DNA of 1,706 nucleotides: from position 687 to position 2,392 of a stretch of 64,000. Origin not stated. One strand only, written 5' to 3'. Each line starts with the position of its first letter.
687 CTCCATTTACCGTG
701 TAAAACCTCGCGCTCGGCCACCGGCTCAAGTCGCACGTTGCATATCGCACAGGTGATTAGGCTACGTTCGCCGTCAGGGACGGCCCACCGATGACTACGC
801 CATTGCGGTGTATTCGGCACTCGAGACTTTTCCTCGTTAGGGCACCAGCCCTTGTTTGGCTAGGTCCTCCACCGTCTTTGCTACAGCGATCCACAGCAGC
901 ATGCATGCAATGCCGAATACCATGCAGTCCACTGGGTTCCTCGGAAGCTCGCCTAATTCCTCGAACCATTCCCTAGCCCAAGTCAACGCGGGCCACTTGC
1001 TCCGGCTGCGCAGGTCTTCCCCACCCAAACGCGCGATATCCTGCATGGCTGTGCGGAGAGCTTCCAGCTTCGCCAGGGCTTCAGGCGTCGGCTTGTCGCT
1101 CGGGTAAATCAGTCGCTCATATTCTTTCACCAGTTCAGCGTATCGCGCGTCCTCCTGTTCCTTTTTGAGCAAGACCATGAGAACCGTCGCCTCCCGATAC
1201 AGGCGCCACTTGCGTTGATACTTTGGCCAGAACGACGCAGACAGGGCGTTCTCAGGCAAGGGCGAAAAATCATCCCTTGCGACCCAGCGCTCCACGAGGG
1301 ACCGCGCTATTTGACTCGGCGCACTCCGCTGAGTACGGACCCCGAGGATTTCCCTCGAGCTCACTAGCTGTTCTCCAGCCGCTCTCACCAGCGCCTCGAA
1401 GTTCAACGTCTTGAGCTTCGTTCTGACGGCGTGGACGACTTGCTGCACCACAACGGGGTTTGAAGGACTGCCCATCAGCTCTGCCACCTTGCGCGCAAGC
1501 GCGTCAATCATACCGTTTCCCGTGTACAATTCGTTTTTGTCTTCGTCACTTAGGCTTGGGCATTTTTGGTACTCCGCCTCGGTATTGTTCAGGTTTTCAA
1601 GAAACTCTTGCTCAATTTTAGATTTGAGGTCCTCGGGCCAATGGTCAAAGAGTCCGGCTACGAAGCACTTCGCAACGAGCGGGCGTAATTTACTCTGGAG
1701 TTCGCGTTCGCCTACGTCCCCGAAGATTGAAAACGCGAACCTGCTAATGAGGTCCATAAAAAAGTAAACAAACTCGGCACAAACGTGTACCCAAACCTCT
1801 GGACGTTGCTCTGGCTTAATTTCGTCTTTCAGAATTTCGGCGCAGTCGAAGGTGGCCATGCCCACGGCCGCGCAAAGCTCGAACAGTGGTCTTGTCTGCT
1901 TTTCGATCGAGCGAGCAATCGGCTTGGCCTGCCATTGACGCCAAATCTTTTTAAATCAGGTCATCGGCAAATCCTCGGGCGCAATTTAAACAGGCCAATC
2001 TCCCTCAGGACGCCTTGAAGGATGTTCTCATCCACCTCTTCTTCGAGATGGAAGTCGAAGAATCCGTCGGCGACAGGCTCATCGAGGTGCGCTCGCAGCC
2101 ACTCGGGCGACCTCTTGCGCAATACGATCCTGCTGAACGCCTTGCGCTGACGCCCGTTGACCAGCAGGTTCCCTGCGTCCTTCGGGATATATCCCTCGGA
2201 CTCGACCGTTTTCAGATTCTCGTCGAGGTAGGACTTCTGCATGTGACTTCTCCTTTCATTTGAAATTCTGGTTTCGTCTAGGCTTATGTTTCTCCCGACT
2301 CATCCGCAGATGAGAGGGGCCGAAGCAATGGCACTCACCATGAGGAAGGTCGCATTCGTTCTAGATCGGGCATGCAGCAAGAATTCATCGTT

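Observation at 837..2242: Unrecognisable two-gene cassette (93 aa, then 342 aa with C-terminal TM helix) embedded between MazEF and Mrr in a low-GC islet: candidate novel defence/abortive-infection module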

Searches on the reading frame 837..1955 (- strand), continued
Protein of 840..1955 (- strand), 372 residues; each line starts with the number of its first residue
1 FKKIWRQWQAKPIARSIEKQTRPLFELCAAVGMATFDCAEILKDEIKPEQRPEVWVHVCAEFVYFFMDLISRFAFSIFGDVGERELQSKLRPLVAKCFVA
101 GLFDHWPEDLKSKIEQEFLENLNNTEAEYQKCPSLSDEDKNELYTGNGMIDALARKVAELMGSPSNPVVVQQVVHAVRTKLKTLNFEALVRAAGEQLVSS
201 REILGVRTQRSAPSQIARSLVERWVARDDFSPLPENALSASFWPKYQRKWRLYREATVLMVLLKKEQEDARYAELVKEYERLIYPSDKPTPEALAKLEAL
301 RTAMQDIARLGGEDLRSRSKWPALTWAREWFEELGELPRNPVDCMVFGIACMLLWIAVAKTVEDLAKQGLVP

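Call 110: list_cluster_members(proteins=[P0001, P0003, P0004, P0002, P0007, P0009, P0013, P0164, P0073, P0157])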
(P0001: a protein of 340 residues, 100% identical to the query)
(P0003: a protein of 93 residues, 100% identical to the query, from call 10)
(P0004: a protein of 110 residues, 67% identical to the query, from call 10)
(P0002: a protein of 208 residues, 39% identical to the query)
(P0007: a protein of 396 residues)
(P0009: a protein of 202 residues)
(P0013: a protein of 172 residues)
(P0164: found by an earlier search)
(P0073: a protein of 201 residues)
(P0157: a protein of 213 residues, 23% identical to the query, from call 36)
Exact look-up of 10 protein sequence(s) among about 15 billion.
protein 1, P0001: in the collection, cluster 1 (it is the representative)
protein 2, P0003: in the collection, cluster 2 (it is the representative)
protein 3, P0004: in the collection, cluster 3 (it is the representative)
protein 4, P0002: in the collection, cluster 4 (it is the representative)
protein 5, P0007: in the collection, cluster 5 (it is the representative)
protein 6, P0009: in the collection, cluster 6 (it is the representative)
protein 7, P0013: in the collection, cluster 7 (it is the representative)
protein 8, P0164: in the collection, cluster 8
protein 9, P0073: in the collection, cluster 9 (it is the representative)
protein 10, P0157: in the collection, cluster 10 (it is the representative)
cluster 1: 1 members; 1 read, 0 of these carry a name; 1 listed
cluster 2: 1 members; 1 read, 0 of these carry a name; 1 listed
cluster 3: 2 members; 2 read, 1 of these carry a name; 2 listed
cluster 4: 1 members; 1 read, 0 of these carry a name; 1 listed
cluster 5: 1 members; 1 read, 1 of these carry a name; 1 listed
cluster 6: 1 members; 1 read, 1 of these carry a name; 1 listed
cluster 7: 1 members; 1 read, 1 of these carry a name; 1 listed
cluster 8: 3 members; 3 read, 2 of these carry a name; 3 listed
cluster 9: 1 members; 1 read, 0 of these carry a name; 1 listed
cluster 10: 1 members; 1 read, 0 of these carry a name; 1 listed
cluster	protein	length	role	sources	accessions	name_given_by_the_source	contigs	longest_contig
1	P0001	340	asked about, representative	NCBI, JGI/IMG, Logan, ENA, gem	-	-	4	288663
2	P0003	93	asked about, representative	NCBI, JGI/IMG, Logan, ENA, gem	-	-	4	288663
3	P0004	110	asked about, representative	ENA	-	-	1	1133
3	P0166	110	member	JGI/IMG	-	hypothetical protein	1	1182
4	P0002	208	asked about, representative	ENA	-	-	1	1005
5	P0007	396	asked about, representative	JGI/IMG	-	hypothetical protein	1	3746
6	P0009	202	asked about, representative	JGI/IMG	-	hypothetical protein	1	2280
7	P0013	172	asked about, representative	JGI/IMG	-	hypothetical protein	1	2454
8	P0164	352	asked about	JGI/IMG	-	hypothetical protein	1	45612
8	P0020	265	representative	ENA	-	-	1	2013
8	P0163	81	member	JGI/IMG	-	hypothetical protein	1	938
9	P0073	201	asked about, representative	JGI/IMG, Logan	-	-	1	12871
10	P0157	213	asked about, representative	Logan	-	-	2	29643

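Call 112: search_protein_families(library=ncbifam, alignment_id=A4, max_evalue=0.01)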
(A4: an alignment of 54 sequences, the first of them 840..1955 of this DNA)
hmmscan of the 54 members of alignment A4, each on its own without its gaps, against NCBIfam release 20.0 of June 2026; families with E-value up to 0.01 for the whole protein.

A. member 1, window:840-1955:- (372 aa): 0 families

B. families by the number of members that match (of 54 scanned): 0 families

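Call 113: search_protein_families(library=padloc, alignment_id=A4, max_evalue=0.01)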
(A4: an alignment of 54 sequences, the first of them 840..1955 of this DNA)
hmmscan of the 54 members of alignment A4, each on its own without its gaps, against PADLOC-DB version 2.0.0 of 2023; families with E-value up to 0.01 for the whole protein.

A. member 1, window:840-1955:- (372 aa): 0 families

B. families by the number of members that match (of 54 scanned): 3 families
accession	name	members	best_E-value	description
PDLC01680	Cas13-ApeA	1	0.00089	Cas13-ApeA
PDLC01303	Cas7b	1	0.0037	CAS-I-B; effector_G7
PDLC01390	Cas5a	1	0.0069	CAS-I-A; effector_G5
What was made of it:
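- On Known anti-phage defence proteins (PADLOC-DB v2.0.0): Among 54 family members there are only three unrelated single hits at E of 1e-3 to 7e-3 (call 113).
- Closest known: Unnamed cargo genes of defence islands and integrative elements. Different: Not represented in PADLOC-DB v2 (call 113).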

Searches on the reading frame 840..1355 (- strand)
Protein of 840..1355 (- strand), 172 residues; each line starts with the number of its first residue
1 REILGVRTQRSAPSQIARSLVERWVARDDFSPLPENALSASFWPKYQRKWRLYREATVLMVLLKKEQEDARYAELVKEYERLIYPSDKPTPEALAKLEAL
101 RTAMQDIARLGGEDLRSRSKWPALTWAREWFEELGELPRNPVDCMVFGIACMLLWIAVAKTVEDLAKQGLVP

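Call 92: search_solved_structures(query=A8, max_evalue=10)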
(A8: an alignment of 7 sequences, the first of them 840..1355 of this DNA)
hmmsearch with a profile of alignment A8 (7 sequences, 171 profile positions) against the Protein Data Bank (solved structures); distinct sequences matched with E-value up to 10: 1.
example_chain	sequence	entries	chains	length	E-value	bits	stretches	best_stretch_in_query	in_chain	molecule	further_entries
9e78_5G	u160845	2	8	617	2.1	11.4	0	92-124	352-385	distal DC2 | ODAD1 central coiled coil region domain-containing protein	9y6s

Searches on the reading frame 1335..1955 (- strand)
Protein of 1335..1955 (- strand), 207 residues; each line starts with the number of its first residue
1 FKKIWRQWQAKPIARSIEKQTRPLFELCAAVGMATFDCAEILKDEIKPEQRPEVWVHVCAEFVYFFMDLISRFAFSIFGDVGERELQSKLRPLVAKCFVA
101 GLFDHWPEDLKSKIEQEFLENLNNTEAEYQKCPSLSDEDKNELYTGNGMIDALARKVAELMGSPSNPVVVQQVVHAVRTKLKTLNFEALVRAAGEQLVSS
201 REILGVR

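Call 35: search_solved_structures(query=A3, max_evalue=10, show_alignments=2)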
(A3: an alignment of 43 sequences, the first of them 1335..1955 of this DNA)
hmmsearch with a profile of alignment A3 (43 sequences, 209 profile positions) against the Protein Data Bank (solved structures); distinct sequences matched with E-value up to 10: 4.
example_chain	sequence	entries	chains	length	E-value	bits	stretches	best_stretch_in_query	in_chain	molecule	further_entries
9olq_A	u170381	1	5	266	0.3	13.9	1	145-195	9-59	Designed allosteric facilitated dissociation switch AS1 H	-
4yy5_A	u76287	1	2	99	0.74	12.6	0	33-70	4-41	dTor_3x33L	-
5cwm_A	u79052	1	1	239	1.3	11.8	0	162-190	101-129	Designed helical repeat protein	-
6e9y_A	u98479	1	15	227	2.1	11.1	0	162-203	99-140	DHF38 filament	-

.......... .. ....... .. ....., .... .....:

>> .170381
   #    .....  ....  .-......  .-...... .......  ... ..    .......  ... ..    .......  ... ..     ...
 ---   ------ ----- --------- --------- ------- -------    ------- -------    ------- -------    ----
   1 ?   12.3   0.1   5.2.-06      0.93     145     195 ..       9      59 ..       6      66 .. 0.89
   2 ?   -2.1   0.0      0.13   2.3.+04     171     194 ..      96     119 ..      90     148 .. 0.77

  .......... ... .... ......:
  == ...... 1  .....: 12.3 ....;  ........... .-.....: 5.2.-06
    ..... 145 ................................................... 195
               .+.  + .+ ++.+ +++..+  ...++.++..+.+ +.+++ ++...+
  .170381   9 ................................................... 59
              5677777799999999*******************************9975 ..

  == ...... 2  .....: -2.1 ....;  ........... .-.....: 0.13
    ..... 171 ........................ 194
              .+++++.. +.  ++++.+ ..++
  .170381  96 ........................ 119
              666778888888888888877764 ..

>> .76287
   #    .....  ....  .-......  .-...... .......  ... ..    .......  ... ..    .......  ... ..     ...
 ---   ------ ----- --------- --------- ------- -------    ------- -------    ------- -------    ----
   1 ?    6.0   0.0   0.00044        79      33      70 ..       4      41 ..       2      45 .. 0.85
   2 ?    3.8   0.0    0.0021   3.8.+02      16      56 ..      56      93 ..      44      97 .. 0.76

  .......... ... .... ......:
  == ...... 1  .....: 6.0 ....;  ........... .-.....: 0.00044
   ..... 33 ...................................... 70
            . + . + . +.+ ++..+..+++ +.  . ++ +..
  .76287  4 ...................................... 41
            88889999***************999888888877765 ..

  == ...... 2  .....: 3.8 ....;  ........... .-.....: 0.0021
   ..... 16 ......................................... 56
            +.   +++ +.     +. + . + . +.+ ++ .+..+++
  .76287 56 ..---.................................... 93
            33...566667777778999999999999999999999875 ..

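Call 36: find_homologous_proteins(query=A3, max_evalue=0.001)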
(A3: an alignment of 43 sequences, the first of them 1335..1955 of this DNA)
Query A3 (43 sequences) (207 aa, profile of the alignment): 12 proteins with E <= 0.001 among 4502 candidates.
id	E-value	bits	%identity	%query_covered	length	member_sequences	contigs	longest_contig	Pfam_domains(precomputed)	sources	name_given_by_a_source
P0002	3.1e-81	290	34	91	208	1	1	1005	-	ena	-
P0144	1.6e-59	219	22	48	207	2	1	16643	-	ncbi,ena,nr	ncbi:MAG: hypothetical protein H6Q65_2301 [Firmicutes bacterium]|nr:hypothetical protein [Bacillota 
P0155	4.7e-57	211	25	96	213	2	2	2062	-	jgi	-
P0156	3.3e-56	208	25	98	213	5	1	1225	-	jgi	-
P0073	3.3e-56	208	22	76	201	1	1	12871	-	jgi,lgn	-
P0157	3.4e-56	208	23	98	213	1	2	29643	-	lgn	-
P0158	9.6e-56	207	23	98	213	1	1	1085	-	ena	-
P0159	5.3e-55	204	23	95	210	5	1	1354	-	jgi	-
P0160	7.2e-55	204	23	74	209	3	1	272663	-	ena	-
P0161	9.7e-51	190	28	85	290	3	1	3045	-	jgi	jgi:hypothetical protein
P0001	2.8e-45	173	100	85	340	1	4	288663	-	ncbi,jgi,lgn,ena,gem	-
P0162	2.0e-22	98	17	62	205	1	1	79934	-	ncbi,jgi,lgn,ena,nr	ncbi:MAG: hypothetical protein H6Q65_1688 [Firmicutes bacterium]|nr:hypothetical protein [Bacillota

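Call 55: find_encoding_contigs(protein=P0160, flank=7000, max_places=3)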
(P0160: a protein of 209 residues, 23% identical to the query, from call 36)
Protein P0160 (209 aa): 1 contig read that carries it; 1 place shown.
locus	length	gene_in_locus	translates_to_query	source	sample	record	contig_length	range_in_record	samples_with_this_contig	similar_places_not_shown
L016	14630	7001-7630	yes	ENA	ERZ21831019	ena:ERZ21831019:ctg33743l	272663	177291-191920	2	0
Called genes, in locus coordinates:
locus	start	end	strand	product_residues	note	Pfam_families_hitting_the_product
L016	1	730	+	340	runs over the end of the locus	PF00294:PfkB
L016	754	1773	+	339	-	PF00356:LacI, PF00532:Peripla_BP_1, PF13407:Peripla_BP_4, PF13377:Peripla_BP_3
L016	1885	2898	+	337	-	PF03480:DctP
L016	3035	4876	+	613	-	PF04290:DctQ, PF06808:DctM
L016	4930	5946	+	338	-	PF08240:ADH_N, PF00107:ADH_zinc_N, PF13602:ADH_zinc_N_2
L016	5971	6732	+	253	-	PF00106:adh_short, PF08659:KR, PF13561:adh_short_C2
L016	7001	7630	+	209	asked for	-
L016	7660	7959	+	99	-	PF01910:Thiamine_BP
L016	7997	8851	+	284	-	PF02463:SMC_N (weak), PF00005:ABC_tran, PF13476:AAA_23 (faint), PF13304:AAA_21 (faint), PF03459:TOBE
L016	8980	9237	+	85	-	-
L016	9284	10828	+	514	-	PF13552:DUF4127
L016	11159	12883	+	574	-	PF00672:HAMP, PF00015:MCPsignal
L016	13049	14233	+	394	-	PF00083:Sugar_tr, PF07690:MFS_1, PF12832:MFS_1_like, PF05977:MFS_3, PF07690:MFS_1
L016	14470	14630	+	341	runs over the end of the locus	PF00994:MoCF_biosynth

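Call 56: find_encoding_contigs(protein=P0157, flank=7000, max_places=3)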
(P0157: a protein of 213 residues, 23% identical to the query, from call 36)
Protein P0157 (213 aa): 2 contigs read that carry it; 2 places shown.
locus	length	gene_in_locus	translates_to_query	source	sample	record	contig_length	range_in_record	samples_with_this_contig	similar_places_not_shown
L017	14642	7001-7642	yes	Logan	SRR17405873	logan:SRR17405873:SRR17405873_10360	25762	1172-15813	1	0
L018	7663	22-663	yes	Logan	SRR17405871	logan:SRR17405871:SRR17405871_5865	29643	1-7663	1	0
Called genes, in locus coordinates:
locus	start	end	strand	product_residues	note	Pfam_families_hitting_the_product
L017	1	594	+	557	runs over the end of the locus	PF08479:POTRA_2, PF03865:ShlB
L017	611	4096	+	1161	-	PF05860:TPS, PF07581:Glug (faint), PF18676:MBG_2, PF18657:YDG, PF18676:MBG_2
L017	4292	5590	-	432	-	PF00989:PAS (faint), PF13188:PAS_8 (weak), PF08448:PAS_4 (faint), PF13426:PAS_9, PF00990:GGDEF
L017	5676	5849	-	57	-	-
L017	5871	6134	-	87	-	-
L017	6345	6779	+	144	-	PF04343:DUF488, PF22751:DUF488-N3a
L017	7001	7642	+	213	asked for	-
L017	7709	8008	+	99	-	PF01910:Thiamine_BP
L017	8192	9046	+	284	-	PF02463:SMC_N (faint), PF00005:ABC_tran, PF13476:AAA_23 (weak), PF13304:AAA_21 (faint), PF13401:AAA_22 (weak), PF03459:TOBE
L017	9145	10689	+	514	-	PF13552:DUF4127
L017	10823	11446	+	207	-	-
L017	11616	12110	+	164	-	PF04306:DUF456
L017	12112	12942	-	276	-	PF23023:Anti-Pycsar_Apyc1, PF00753:Lactamase_B, PF12706:Lactamase_B_2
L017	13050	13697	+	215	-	PF00027:cNMP_binding, PF13545:HTH_Crp_2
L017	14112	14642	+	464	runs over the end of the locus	PF03600:CitMHS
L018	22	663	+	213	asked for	-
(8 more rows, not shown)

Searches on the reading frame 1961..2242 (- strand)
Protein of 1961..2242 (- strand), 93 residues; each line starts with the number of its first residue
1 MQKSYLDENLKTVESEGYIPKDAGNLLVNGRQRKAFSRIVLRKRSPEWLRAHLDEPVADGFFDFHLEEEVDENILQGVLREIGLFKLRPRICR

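Call 3: search_protein_families(library=pfam, proteins=[window:1961-2242:-], max_evalue=1)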
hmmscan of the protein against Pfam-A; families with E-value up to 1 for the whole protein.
window:1961-2242:- (93 aa): 0 families

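Call 4: search_protein_families(library=padloc, proteins=[window:1961-2242:-], max_evalue=1)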
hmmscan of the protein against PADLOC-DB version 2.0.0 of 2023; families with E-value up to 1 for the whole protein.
window:1961-2242:- (93 aa): 0 families

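Call 5: search_protein_families(library=ncbifam, proteins=[window:1961-2242:-], max_evalue=1)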
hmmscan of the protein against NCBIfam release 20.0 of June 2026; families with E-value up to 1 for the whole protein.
window:1961-2242:- (93 aa): 0 families

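Call 10: find_homologous_proteins(query=window:1961-2242:-, max_evalue=0.1)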
Query window:1961-2242:- (93 aa): 2 proteins with E <= 0.1 among 3 candidates.
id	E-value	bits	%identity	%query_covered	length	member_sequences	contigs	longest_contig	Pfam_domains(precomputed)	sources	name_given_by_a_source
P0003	3.6e-55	202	100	100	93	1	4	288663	-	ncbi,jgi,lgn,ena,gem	-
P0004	5.4e-30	121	67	99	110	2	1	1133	-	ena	-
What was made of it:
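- On Two-gene defence or toxin-antitoxin-like operon: The small gene has only one relative lineage among 5.8 billion clusters (calls 10, 110).
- Only one relative lineage (calls 10, 110).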

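Call 13: find_encoding_contigs(protein=P0004, flank=10000, max_places=10)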
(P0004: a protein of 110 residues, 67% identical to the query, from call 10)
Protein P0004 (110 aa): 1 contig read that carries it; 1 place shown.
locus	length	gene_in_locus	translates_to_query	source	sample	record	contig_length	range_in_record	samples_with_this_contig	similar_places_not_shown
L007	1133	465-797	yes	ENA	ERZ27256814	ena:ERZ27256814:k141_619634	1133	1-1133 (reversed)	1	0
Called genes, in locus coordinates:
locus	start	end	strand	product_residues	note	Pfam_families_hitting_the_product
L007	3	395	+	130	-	?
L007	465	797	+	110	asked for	-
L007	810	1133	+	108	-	?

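Call 24: search_protein_families(library=pfam, proteins=[P0004], max_evalue=1)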
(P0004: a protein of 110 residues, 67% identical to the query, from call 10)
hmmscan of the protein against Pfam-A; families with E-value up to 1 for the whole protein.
P0004 (110 aa): 0 families

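Call 25: search_protein_families(library=phrogs, proteins=[window:1961-2242:-, P0004], max_evalue=1)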
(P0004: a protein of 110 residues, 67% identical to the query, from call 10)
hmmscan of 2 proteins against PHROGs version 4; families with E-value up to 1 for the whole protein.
window:1961-2242:- (93 aa): 0 families

P0004 (110 aa): 0 families
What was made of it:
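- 1961..2242 (-): 93-aa ORF, a lineage-restricted orphan gene. Known relatives are two near-identical 110-aa variants of one lineage (P0004, 67% identical, and P0166). No family hits (calls 3-5, 25).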

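Call 26: search_protein_families(library=pfam, proteins=[L007:3-395:+], max_evalue=1)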
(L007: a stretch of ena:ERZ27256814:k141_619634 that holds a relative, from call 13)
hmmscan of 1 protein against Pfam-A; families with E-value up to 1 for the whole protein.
L007:3-395:+ (130 aa): 4 families
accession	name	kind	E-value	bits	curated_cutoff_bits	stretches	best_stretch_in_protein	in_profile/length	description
PF02534.20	T4SS-DNA_transf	-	1.8e-21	77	20.1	1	2-124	342-456/468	Type IV secretory system Conjugative DNA transfer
PF12696.13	TraG-D_C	-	9.6e-11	42.1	22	1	2-88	40-122/126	TraM recognition site of TraD and TraG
PF13472.12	Lipase_GDSL_2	-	0.16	12.9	32.9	1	46-69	1-25/178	GDSL-like Lipase/Acylhydrolase family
PF10412.15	TrwB_AAD_bind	-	0.28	10.4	20.5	1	2-104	284-380/387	Type IV secretion-system coupling protein DNA-binding domain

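Call 66: predict_structure(alignment_id=A6)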
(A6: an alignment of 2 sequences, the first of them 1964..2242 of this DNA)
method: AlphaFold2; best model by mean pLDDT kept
length: 93 residues; sequences in the alignment: 2
mean_pLDDT: 55.3   pTM: 0.39
mean pLDDT of the five models: 55.3, 52.9, 52.7, 50.6, 48.9
residues with pLDDT >= 90: 0; 70-90: 7; 50-70: 56; < 50: 30
segments of 3 or more residues with pLDDT < 50: 1-6, 17-25, 30-33, 55-61
pLDDT, mean of each block of 10 residues (from residue 1): 45 48 47 53 63 51 55 71 64 56
secondary structure, 60 per line:
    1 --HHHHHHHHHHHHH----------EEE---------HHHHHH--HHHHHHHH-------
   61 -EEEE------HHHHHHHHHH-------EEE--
elements in order: H3-15 E26-28 H38-43 H46-53 E62-65 H72-81 E89-91
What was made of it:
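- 1961..2242 (-): AF2 pLDDT 55 (call 66).
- The small protein has a low-confidence fold and no wider family (calls 10, 66).
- Tried and rejected: Its AF2 model has pLDDT 55, too poor to search with (call 66).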

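Call 80: find_related_loci(query=A6, collection=metagenome_contigs, flank=6000)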
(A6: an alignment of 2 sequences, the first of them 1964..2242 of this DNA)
Query A6 (93 aa) in metagenome_contigs; peptide patterns used: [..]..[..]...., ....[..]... (x = any residue, [..] = any of these).
250 stretches matched a pattern, but none encodes a relative of the query by tblastn (E <= 1e-3).
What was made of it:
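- Tried and rejected: Metagenome scan with the small-protein alignment: no relative found (call 80).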
